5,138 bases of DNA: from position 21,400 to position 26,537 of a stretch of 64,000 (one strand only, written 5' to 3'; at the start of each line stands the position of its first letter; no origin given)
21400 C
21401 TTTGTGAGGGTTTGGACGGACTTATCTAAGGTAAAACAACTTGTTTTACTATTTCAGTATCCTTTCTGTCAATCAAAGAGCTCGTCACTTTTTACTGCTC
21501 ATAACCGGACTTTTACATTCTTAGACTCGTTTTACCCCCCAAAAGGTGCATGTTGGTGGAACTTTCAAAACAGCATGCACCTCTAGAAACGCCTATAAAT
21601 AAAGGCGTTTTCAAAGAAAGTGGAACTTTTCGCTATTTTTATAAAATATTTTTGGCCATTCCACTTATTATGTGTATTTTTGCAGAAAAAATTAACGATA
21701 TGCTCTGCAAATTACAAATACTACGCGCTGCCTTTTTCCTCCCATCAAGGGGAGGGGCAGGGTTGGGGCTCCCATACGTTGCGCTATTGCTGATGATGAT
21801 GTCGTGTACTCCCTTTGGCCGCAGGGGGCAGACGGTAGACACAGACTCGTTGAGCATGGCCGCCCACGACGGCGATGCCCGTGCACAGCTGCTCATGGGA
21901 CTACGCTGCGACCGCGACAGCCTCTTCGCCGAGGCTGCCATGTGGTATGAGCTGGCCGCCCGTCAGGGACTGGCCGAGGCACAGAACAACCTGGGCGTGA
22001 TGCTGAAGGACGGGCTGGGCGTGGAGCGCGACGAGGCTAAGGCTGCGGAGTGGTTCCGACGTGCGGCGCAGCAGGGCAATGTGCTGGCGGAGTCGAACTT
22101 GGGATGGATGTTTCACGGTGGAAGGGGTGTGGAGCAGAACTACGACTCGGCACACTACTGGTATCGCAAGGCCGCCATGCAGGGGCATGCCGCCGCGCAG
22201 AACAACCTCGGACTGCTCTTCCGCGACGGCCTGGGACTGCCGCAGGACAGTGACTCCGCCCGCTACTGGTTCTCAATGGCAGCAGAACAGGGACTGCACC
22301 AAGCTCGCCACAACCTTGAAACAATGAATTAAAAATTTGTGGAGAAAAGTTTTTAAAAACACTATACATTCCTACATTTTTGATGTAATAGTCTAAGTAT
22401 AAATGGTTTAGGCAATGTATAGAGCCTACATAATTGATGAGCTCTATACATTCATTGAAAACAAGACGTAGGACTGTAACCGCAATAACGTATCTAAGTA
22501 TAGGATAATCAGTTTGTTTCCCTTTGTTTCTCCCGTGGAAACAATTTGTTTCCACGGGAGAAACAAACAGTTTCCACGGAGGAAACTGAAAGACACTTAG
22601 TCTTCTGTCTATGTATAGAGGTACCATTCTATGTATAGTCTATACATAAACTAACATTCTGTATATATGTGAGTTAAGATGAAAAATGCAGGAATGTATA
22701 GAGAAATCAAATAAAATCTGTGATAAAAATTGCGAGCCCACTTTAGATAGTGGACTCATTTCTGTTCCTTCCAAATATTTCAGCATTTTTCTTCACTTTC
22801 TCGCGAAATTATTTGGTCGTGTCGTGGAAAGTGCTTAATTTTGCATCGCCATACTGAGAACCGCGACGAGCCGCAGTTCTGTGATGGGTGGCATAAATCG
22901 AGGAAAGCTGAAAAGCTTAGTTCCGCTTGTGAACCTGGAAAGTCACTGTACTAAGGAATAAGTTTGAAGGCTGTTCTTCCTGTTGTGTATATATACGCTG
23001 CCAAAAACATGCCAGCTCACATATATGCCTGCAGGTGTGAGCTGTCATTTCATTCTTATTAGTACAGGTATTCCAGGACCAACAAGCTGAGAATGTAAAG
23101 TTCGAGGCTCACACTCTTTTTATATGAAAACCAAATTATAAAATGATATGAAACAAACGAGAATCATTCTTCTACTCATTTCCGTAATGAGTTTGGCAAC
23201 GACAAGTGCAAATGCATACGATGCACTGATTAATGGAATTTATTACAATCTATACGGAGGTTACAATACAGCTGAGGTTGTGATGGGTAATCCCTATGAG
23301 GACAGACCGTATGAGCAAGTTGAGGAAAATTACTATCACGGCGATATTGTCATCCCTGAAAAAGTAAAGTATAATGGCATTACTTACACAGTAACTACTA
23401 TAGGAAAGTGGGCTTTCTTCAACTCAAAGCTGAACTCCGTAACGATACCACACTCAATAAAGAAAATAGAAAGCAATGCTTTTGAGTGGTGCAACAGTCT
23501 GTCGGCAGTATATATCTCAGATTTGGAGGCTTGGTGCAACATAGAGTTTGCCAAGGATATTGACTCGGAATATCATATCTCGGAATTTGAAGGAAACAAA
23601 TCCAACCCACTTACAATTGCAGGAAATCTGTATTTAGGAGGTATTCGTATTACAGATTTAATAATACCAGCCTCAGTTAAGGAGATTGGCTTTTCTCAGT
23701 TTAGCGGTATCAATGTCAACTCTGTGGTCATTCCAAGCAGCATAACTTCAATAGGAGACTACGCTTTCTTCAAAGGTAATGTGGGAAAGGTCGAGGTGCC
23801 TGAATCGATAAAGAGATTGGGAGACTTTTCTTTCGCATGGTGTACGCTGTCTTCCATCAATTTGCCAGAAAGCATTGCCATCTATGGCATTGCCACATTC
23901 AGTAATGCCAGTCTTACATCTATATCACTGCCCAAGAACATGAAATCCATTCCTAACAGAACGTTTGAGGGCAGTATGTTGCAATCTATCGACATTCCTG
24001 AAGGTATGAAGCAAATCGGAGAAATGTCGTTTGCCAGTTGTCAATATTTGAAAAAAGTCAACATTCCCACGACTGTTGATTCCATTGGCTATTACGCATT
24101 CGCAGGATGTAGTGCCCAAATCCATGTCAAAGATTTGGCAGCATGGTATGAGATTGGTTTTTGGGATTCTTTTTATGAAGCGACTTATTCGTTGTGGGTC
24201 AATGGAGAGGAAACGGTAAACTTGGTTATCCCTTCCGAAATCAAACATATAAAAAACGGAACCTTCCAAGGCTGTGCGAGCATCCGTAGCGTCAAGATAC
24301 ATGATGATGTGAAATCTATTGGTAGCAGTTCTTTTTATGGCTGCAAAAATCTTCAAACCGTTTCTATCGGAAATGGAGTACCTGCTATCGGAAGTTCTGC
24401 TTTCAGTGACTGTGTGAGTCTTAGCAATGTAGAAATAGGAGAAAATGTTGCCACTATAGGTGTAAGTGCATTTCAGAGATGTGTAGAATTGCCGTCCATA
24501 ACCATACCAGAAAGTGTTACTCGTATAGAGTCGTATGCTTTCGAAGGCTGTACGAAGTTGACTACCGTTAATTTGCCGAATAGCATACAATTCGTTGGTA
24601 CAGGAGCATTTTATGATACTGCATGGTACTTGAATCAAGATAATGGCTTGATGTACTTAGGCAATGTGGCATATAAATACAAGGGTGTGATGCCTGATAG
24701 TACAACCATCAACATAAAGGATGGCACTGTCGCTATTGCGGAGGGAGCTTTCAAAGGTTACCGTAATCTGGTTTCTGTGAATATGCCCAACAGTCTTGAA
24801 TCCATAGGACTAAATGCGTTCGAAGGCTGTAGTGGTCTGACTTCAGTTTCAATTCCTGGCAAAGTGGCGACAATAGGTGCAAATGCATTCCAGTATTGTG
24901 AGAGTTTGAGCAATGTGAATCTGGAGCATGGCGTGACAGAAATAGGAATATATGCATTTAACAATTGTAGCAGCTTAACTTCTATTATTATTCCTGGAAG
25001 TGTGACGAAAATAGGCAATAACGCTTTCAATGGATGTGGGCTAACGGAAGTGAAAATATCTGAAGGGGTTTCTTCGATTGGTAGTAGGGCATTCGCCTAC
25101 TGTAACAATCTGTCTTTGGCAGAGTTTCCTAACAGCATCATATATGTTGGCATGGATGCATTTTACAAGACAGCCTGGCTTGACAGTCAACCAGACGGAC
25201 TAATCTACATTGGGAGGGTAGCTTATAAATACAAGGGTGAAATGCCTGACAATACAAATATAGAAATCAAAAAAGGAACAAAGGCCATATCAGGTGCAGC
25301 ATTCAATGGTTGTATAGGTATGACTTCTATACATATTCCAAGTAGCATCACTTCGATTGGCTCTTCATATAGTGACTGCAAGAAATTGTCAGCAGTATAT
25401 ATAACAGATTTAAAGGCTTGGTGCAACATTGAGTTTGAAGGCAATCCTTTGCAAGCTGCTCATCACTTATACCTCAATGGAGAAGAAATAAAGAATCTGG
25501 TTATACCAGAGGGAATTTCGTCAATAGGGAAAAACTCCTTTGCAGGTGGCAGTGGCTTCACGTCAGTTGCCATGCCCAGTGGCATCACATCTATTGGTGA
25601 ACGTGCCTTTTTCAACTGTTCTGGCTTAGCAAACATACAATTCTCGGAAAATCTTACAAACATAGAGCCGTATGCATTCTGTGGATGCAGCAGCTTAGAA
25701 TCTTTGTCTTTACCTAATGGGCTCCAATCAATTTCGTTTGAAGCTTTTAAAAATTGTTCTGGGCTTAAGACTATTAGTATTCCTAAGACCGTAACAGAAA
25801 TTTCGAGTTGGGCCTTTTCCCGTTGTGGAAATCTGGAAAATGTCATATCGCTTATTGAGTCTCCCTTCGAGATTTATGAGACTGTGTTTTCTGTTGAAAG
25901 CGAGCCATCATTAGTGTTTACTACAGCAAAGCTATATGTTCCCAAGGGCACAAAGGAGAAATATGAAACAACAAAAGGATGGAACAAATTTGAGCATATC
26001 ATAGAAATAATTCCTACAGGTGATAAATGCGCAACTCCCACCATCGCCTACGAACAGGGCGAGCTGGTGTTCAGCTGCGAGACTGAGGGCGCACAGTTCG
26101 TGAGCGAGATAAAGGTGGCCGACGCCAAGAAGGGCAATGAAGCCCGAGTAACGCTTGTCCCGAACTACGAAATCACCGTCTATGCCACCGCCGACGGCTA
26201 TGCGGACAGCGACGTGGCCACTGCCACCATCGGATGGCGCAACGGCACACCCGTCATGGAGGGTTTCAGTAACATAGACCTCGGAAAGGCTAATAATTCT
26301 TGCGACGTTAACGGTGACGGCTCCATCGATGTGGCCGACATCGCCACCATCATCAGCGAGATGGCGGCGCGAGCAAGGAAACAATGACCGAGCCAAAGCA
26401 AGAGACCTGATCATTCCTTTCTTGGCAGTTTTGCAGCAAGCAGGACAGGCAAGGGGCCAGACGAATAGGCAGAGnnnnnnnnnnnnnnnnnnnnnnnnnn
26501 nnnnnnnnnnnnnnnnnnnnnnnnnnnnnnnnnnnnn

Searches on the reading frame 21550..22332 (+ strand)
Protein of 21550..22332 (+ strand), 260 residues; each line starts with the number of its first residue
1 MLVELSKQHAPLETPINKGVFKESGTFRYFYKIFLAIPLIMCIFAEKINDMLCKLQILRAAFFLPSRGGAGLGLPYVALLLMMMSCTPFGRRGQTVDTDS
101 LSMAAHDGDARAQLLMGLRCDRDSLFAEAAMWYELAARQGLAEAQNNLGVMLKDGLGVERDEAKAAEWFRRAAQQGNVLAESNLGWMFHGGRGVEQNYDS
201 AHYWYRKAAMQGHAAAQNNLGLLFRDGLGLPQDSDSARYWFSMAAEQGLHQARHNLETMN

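Call 79: search_protein_families(library=pfam, proteins=[window:21550-22332:+], max_evalue=0.00001)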
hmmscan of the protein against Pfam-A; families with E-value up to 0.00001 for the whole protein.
window:21550-22332:+ (260 aa): 1 family
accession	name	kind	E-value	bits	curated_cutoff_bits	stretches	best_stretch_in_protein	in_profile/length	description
PF08238.18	Sel1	-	1.8e-36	123.7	30.7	3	142-177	1-36/36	Sel1 repeat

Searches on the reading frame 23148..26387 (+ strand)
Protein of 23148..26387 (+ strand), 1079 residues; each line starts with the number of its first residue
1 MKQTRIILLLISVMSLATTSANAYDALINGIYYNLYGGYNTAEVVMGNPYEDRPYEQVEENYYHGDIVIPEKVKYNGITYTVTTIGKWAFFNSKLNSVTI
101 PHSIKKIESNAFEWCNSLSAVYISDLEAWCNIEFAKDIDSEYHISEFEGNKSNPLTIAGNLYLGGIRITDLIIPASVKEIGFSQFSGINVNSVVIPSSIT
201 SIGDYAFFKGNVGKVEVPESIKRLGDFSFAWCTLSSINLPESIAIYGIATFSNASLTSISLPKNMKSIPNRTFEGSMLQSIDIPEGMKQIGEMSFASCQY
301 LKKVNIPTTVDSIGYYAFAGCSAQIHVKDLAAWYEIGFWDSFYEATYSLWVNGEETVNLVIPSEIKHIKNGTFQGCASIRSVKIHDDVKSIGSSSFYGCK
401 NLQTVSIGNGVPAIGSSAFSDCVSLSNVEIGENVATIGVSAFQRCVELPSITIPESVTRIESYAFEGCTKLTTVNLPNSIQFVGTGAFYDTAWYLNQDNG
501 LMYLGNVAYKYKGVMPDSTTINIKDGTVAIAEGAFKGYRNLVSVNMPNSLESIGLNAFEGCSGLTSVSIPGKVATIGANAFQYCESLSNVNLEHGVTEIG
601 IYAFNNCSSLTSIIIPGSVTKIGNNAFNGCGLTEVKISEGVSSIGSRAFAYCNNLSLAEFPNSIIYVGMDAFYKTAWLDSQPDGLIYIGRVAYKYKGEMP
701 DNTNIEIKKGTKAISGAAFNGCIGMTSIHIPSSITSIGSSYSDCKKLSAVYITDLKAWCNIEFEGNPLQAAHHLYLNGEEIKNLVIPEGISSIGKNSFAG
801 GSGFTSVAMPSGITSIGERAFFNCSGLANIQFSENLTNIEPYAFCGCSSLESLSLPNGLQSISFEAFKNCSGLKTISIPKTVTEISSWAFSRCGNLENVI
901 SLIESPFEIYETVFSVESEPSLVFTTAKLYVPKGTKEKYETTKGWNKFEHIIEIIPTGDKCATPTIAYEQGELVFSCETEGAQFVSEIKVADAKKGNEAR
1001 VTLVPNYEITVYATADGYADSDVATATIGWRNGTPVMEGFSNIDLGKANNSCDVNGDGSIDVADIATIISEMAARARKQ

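Call 8: search_protein_families(library=pfam, proteins=[window:23148-26387:+], max_evalue=0.01)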
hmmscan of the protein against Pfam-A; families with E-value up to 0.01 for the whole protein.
window:23148-26387:+ (1079 aa): 4 families
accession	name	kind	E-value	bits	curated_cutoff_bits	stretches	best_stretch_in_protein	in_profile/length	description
PF13306.12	LRR_5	-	6.7e-195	637.4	27.7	9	366-491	1-123/127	BspA type Leucine rich repeat region (6 copies)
PF13855.12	LRR_8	-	1e-21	76.9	27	1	812-856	12-57/61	Leucine rich repeat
PF12799.13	LRR_4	-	6.7e-07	29.8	27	0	849-878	2-30/44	Leucine Rich repeats (2 copies)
PF23952.1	LRR_EndoS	-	1.7e-06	28.7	27.9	0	425-478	38-91/116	Endo-beta-N-acetylglucosaminidase EndoS LRR domain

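Call 21: search_protein_families(library=ncbifam, proteins=[window:23148-26387:+], max_evalue=0.01)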
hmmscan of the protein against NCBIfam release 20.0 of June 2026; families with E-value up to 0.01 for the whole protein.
window:23148-26387:+ (1079 aa): 2 families
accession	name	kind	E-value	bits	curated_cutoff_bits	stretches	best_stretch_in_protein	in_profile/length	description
NF047961.1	adhesin_HupY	equivalog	4e-61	207.2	1250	7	184-281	182-281/978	leucine-rich repeat adhesin HupY/LrrG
NF045861.1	glide_Gli349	exception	1.1e-34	118.5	1750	4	565-633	2680-2747/3169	gliding machinery surface structure protein Gli349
